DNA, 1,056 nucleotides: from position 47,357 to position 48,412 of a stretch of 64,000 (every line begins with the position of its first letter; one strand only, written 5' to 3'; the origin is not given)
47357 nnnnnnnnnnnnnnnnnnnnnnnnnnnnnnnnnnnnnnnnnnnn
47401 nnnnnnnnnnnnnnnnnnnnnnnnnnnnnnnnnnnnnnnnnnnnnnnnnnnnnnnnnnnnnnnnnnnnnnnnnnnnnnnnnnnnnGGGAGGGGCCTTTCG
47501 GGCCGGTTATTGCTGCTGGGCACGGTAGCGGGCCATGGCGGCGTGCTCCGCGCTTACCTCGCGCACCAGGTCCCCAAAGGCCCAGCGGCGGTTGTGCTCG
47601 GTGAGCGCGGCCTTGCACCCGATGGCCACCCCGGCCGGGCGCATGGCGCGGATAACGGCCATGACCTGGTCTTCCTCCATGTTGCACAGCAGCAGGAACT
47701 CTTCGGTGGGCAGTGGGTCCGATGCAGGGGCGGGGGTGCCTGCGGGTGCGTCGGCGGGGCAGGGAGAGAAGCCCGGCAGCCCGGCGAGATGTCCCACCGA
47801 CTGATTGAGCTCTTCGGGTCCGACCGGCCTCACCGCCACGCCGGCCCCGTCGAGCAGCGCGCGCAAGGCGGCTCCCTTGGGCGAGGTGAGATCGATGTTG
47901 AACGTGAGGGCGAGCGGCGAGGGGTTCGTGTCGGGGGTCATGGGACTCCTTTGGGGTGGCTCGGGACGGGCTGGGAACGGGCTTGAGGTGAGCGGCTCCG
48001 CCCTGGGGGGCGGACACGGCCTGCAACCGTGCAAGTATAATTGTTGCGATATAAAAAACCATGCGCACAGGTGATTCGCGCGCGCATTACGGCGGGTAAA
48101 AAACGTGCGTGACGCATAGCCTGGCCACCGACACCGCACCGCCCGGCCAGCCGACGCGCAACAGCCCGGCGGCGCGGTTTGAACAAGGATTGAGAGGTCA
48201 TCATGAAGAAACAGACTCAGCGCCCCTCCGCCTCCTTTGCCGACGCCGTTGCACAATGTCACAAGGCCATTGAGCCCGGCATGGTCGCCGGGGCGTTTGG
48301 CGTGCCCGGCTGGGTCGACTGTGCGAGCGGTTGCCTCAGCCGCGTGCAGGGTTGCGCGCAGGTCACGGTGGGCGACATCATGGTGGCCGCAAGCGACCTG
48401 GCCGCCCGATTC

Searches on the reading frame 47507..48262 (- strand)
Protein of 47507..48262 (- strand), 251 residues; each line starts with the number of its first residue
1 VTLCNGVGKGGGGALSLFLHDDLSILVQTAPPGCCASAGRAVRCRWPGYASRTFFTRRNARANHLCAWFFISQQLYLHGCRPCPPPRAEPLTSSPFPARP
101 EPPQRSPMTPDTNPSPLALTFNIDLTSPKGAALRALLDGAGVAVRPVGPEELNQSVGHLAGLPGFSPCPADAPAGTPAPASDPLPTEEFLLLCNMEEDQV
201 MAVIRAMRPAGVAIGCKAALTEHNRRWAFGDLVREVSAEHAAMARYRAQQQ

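Call 29: search_protein_families(library=pfam, proteins=[window:47507-48262:-])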
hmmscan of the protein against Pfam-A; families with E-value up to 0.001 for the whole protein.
window:47507-48262:- (251 aa): 1 family
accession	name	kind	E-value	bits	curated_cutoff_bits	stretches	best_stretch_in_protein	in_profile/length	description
PF12646.12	DUF3783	-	1.3e-16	60.7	27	1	188-243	1-56/56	Domain of unknown function (DUF3783)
